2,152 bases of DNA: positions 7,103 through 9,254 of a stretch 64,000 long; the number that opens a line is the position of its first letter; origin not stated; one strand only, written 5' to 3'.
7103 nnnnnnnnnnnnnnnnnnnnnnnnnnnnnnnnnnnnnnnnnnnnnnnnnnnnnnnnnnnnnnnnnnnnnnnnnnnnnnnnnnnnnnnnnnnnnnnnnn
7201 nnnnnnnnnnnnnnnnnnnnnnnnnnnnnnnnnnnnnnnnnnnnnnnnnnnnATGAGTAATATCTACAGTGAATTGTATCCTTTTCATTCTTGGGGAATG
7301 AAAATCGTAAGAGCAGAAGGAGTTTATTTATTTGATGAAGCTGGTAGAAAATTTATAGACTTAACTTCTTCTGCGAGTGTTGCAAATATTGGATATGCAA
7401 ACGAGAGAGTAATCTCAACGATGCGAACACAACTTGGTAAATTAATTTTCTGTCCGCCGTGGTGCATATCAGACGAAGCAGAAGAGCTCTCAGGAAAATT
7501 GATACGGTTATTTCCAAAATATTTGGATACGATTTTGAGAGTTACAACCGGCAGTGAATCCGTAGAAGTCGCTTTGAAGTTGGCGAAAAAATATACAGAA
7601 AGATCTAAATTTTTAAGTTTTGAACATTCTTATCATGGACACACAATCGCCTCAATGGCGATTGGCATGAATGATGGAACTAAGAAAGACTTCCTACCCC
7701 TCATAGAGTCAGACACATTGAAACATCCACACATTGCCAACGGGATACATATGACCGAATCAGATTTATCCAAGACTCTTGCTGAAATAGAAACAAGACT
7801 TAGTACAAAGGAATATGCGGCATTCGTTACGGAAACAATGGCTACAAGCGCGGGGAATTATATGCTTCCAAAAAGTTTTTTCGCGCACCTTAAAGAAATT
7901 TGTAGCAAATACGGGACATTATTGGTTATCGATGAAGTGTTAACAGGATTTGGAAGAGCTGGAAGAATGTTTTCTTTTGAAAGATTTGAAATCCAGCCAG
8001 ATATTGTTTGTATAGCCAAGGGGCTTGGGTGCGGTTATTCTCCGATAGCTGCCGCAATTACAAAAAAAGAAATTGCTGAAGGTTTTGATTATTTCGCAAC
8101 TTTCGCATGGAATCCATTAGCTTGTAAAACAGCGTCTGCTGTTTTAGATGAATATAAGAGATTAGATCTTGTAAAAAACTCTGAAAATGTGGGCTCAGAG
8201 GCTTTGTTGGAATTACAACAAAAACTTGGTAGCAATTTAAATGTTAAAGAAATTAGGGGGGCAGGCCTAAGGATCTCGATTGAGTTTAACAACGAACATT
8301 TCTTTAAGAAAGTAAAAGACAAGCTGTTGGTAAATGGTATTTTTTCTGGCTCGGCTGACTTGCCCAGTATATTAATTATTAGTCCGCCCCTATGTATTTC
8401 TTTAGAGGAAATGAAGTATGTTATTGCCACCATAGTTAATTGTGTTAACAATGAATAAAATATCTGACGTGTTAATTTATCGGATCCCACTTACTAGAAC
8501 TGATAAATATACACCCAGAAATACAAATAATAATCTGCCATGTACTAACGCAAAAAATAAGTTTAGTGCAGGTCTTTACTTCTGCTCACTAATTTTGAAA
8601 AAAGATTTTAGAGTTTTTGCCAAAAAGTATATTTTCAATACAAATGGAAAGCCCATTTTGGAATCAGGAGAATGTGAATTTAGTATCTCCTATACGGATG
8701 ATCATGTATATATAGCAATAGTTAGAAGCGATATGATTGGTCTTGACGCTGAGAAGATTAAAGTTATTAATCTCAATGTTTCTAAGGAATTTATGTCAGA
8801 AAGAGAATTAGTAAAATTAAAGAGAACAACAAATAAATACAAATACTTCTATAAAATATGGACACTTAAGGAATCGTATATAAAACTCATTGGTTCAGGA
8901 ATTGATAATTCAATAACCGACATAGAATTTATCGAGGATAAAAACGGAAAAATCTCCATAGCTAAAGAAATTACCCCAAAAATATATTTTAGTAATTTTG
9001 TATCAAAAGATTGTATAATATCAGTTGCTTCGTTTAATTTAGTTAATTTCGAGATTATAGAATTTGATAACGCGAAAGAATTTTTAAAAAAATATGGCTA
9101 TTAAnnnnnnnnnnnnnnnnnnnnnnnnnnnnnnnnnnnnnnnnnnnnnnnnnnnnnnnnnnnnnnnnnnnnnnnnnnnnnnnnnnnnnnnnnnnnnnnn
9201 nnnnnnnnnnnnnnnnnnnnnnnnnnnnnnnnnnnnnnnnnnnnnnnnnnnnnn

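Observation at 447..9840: Compact five-function NRPS operon (A(MT)-T-C-A-T-R + aminotransferase + Sfp PPTase + nucleotidyltransferase) in an apparently reduced genome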

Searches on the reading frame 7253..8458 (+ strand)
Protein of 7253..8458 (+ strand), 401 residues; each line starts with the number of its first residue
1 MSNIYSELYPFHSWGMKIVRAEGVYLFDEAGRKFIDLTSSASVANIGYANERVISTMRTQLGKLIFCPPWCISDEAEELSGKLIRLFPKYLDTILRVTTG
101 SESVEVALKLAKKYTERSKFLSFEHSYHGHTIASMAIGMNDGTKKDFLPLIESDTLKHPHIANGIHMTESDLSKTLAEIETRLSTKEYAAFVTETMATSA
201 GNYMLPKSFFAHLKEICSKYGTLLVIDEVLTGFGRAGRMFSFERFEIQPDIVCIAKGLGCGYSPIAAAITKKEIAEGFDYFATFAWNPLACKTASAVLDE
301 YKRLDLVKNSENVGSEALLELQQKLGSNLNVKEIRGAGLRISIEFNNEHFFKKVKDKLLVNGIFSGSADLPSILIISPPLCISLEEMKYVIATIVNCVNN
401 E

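Call 4: search_protein_families(library=pfam, proteins=[window:7253-8458:+], max_evalue=0.01)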
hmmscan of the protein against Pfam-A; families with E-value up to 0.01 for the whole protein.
window:7253-8458:+ (401 aa): 1 family
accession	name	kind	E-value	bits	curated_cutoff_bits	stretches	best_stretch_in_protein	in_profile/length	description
PF00202.27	Aminotran_3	-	1.3e-83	281.4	30.5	1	16-397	11-402/403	Aminotransferase class-III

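Call 7: find_encoding_contigs(protein=window:7253-8458:+, flank=10000, max_places=6)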
Protein window:7253-8458:+ (401 aa): no gene with exactly this product is on record in the collection.

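Call 8: search_protein_families(library=ncbifam, proteins=[window:7253-8458:+], max_evalue=0.001)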
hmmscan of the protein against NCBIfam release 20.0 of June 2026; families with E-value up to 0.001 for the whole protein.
window:7253-8458:+ (401 aa): 69 families (the best 25 are shown)
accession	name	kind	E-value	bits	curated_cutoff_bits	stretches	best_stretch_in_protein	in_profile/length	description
TIGR00508.1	bioA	equivalog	2.6e-72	243.7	405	1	16-398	15-418/419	adenosylmethionine--8-amino-7-oxononanoate transaminase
TIGR00707.1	argD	subfamily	5.6e-71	239.3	410.05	1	11-396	6-378/381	acetylornithine/succinylornithine family transaminase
NF004426.0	PRK05769.1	equivalog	3.2e-70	237.1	552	1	16-398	38-437/441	acetyl ornithine aminotransferase family protein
NF049939.1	HyAminethphonNHLyPbfA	equivalog_domain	1.8e-68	231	525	1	18-399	47-440/442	(R)-1-hydroxy-2-aminoethylphosphonate ammonia-lyase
NF005685.0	PRK07483.1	equivalog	7.1e-67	226.1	485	1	17-352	15-372/444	aspartate aminotransferase family protein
NF004624.0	PRK05964.1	equivalog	3e-66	223.7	494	1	16-399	28-423/427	adenosylmethionine--8-amino-7-oxononanoate transaminase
NF005993.0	PRK08117.1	subfamily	3.6e-66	223.5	574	1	16-394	27-423/433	aspartate aminotransferase family protein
NF002797.0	PRK02936.1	equivalog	7.2e-65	219.2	496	1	11-400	8-379/385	acetylornithine transaminase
NF002325.0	PRK01278.1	subfamily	9e-62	208.9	372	1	11-398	10-386/395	acetylornithine transaminase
NF005375.0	PRK06917.1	equivalog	8.2e-61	206.1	535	1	18-398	18-436/448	aspartate aminotransferase family protein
NF004718.0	PRK06062.1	subfamily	1.3e-60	205.3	472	1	16-352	40-388/454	hypothetical protein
NF004755.0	PRK06082.1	equivalog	5.5e-60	203.1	467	1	18-397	58-448/459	aspartate aminotransferase family protein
NF002874.0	PRK03244.1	equivalog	7.9e-60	202.7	457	1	16-399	27-393/399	acetylornithine transaminase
NF005102.0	PRK06541.1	equivalog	1.4e-59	201.8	574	1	18-356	38-396/460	aspartate aminotransferase family protein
NF006228.0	PRK08360.1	equivalog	1.9e-58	198.1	608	1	16-392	25-418/443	aspartate aminotransferase family protein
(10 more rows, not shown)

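Call 47: search_solved_structures(query=window:7253-8455:+, max_evalue=1e-30)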
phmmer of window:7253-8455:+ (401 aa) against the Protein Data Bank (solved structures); distinct sequences matched with E-value up to 1e-30: 94 (the best 60 are shown).
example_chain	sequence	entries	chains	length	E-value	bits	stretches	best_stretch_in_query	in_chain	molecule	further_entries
2eh6_A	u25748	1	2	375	1.6e-48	168.5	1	16-392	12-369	Acetylornithine aminotransferase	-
3n5m_A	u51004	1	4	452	5.8e-46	160.1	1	19-396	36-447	Adenosylmethionine-8-amino-7-oxononanoate aminotransferase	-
6tor_A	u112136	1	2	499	8.8e-44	152.9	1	11-392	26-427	Ethanolamine-phosphate phospho-lyase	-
4uox_A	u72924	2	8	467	9.1e-44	152.9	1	26-392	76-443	PUTRESCINE AMINOTRANSFERASE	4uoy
5h7d_A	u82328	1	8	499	1.1e-43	152.5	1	26-392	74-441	Putrescine aminotransferase,Immunoglobulin G-binding protein A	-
8cpl_A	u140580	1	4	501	1.1e-43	152.5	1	26-392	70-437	Putrescine aminotransferase,Immunoglobulin G-binding protein A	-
5x3f_A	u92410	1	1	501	1.1e-43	152.5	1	26-392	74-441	Putrescine aminotransferase,Immunoglobulin G-binding protein A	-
8r2p_A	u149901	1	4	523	1.3e-43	152.4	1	26-392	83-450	Putrescine aminotransferase,Immunoglobulin G-binding protein A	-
2e54_A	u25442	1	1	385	5.4e-42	147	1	17-395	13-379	Acetylornithine aminotransferase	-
2ord_A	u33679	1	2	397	5.5e-42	147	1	17-395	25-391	Acetylornithine aminotransferase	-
7vno_A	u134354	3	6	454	1.4e-41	145.6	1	16-389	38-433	454aa long hypothetical 4-aminobutyrate aminotransferase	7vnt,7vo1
1vef_A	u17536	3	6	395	2.5e-41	144.8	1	13-393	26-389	Acetylornithine/acetyl-lysine aminotransferase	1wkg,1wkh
2eo5_A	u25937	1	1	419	3.5e-40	141.1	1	17-390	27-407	419aa long hypothetical aminotransferase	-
1z3z_A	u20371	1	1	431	6.9e-40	140.1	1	16-358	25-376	dialkylglycine decarboxylase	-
3ruy_A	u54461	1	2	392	2.4e-39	138.3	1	11-392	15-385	Ornithine aminotransferase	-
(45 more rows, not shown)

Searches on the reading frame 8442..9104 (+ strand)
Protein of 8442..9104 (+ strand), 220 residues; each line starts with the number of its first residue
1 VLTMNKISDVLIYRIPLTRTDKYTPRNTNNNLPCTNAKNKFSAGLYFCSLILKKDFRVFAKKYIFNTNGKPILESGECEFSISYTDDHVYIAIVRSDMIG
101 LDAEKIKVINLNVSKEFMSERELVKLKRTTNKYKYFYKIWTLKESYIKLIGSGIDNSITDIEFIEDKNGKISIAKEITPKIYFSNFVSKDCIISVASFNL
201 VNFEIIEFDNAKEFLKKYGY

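Call 4: search_protein_families(library=pfam, proteins=[window:8442-9104:+], max_evalue=0.01)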
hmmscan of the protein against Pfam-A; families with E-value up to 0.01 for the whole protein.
window:8442-9104:+ (220 aa): 1 family
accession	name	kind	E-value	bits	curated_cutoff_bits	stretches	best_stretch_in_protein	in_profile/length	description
PF01648.25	ACPS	-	2.5e-15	56.9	25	1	99-174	2-87/111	4'-phosphopantetheinyl transferase superfamily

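Call 8: search_protein_families(library=ncbifam, proteins=[window:8442-9104:+], max_evalue=0.001)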
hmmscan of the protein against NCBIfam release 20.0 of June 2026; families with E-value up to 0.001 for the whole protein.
window:8442-9104:+ (220 aa): 7 families
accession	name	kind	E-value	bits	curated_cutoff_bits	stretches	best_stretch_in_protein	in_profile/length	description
NF047349.1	4PPT_AusB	equivalog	5.4e-17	61.9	225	1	62-209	64-200/205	aureusimine biosynthesis 4'-phosphopantetheinyl transferase AusB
TIGR00556.1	pantethn_trn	domain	6.9e-12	45.6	45.35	1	97-172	3-89/128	phosphopantetheine--protein transferase domain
NF042922.1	4PPT_HetI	equivalog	1.7e-11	43.9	370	1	36-164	55-194/235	4'-phosphopantetheinyl transferase HetI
NF007676.0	PRK10351.1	equivalog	1.3e-07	31.4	174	1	61-153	49-146/195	4'-phosphopantetheinyl transferase AcpT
TIGR00516.1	acpS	equivalog_domain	2e-05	24.9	59.8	1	98-180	4-97/125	holo-ACP synthase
NF011253.0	PRK14659.1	equivalog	6.4e-05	23.6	156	1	124-181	40-102/123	holo-[acyl-carrier-protein] synthase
NF011255.0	PRK14661.1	equivalog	0.00032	20.6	209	1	99-177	5-85/169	holo-[acyl-carrier-protein] synthase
